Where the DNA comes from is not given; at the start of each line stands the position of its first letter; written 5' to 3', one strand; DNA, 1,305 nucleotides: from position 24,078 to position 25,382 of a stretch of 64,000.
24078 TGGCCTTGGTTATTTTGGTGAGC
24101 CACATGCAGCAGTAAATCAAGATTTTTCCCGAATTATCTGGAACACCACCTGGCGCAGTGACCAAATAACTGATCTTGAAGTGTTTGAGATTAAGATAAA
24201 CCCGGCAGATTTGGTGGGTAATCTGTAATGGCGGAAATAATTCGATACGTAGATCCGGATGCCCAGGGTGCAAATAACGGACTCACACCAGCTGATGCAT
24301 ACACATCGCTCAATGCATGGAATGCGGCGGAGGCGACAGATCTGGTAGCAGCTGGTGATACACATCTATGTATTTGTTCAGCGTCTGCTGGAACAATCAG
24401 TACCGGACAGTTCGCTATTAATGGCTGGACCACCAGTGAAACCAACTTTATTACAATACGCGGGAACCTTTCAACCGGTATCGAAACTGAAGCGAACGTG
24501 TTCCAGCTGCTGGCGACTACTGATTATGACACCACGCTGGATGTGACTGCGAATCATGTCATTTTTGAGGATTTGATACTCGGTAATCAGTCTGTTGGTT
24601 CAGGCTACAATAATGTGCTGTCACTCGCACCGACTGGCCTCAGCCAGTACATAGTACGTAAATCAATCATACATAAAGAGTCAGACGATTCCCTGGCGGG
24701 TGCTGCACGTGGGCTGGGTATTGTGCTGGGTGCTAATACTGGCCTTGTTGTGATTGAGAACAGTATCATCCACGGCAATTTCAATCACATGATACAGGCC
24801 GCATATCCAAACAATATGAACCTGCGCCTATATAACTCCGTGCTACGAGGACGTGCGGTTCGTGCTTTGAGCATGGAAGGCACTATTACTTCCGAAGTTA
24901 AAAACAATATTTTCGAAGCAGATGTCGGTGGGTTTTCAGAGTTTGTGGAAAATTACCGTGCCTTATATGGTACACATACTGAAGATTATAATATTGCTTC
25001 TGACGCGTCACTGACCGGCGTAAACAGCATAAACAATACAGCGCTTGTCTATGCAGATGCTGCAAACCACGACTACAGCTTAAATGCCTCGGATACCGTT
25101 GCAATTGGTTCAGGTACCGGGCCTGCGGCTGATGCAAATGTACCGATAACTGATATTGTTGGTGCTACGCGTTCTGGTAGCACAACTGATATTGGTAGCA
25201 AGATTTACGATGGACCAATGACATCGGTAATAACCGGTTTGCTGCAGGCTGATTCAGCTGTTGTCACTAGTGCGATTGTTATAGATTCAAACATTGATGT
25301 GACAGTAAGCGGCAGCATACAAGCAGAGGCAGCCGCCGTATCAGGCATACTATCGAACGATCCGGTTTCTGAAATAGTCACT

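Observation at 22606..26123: Two large enzyme-like proteins inside the head module: FN3 plus beta-propeller protein, and beta-helix fused to gp36 (DUF1320) head-completion domain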

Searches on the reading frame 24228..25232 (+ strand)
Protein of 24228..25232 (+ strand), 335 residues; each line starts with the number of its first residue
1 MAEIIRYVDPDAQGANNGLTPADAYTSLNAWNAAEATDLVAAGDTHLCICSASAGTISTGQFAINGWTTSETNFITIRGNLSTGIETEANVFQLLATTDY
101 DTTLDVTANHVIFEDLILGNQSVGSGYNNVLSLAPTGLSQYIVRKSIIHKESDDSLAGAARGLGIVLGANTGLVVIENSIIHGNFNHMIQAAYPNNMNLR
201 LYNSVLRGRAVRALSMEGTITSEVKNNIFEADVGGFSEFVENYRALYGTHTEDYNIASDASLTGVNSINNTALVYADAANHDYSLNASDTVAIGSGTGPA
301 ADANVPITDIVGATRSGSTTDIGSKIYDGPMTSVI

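Call 21: search_protein_families(library=pfam, proteins=[window:24228-25232:+], max_evalue=10)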
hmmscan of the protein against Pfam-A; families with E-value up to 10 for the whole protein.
window:24228-25232:+ (335 aa): 1 family
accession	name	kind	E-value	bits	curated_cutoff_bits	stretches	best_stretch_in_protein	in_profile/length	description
PF17161.10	DUF5123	-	1.8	10.2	35.1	1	212-295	16-108/113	Domain of unknown function (DUF5123)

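Call 24: find_homologous_proteins(query=A1, max_evalue=0.01)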
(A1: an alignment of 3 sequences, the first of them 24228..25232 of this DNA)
Query A1 (3 sequences) (335 aa, profile of the alignment): 59 proteins with E <= 0.01 among 8000 candidates.
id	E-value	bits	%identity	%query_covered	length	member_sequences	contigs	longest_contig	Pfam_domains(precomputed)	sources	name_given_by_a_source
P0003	8.5e-150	517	35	98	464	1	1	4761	-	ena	-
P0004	1.8e-120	421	31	90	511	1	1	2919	-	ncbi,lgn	-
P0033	4.1e-71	258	35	99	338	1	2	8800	-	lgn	-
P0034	7.3e-71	258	33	98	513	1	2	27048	PF13229.13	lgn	-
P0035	1.7e-66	243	50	26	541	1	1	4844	-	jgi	jgi:hypothetical protein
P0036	1.5e-63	233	36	61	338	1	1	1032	-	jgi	-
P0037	3.2e-63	232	42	38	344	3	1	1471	-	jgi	-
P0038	1.6e-62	230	58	23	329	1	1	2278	PF13229.13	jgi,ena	-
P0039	7.9e-61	225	33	97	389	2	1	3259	-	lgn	-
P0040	3.8e-56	209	39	40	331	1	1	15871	-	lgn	-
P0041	6.2e-56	208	29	98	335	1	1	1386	PF13229.13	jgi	-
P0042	1.0e-55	208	56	23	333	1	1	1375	-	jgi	jgi:hypothetical protein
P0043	7.3e-55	205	30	98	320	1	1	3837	PF13229.13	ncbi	-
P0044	2.3e-54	203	30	97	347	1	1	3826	-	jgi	-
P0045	8.9e-54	201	35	56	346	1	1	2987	-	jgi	-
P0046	2.5e-53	200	32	100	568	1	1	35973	-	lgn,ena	-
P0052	4.0e-49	186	33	69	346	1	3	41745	-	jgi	jgi:hypothetical protein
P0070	1.4e-32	132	58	23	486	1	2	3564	PF13229.13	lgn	-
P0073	7.5e-31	126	47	23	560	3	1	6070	PF13229.13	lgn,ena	-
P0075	8.0e-30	123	41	29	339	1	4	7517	PF13229.13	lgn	-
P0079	4.5e-26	110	28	80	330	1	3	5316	PF13229.13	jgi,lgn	-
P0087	2.2e-9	55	38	23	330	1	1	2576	PF13229.13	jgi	-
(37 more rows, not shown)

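Call 30: find_encoding_contigs(protein=P0046, flank=8000, max_places=2)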
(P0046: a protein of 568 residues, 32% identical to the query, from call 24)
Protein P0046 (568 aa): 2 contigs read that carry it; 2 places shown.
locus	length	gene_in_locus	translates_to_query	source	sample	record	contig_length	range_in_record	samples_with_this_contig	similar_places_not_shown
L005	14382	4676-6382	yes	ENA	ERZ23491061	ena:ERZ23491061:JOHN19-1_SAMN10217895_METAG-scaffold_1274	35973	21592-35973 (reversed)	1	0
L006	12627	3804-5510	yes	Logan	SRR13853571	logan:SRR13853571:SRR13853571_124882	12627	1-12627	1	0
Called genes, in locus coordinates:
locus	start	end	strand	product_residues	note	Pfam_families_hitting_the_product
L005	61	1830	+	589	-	-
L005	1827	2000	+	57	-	-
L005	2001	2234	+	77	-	-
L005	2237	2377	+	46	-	-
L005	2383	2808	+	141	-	-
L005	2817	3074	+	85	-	-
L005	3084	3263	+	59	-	-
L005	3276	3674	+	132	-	PF23140:Gp80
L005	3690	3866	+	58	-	-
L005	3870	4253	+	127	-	-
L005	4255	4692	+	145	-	-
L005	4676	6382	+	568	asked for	-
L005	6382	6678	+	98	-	-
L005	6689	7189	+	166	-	PF13539:Peptidase_M15_4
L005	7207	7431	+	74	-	-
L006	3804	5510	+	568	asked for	-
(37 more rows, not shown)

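Call 31: find_encoding_contigs(protein=P0052, flank=8000, max_places=2)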
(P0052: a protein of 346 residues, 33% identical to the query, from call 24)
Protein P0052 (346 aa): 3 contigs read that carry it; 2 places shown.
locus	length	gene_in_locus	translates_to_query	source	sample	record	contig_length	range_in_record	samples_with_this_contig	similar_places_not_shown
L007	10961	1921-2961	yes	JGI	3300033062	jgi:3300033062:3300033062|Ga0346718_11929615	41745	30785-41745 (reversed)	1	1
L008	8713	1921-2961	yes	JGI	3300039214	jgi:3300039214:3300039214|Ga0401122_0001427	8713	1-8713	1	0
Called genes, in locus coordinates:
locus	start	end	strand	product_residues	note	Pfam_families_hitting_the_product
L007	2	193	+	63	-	?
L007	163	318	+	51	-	-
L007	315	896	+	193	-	-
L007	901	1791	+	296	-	-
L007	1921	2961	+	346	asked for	-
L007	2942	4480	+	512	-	-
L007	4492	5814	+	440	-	-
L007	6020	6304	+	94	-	-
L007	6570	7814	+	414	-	PF00589:Phage_integrase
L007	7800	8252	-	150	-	-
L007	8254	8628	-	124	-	-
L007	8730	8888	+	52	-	-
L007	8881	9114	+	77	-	PF12728:HTH_17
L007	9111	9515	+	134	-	-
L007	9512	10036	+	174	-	PF00847:AP2 (faint)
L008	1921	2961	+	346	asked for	-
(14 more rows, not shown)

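Call 50: search_protein_families(library=pfam, proteins=[P0034, P0046], max_evalue=0.1)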
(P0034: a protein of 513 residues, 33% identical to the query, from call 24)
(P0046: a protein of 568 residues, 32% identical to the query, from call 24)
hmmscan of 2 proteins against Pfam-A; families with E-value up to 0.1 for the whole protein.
P0034 (513 aa): 3 families
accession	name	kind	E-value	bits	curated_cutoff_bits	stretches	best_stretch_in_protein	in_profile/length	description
PF13229.12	Beta_helix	-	6.5e-12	45.8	25.9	1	137-240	11-114/158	Right handed beta helix region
PF17161.10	DUF5123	-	0.022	16.3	35.1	1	165-272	5-104/113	Domain of unknown function (DUF5123)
PF16318.11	DUF4957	-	0.085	13.1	30.8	0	151-219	62-137/142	Domain of unknown function (DUF4957)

P0046 (568 aa): 1 family
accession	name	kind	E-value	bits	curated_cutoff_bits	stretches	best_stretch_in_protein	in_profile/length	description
PF22544.2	HYDIN_VesB_CFA65-like_Ig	-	0.066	13.9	25.5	0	201-284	5-88/100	HYDIN/CFA65/VesB-like, Ig-like domain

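Call 59: search_protein_families(library=ncbifam, proteins=[window:24228-25232:+], max_evalue=0.001)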
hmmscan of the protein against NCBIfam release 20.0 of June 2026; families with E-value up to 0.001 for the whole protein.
window:24228-25232:+ (335 aa): 0 families
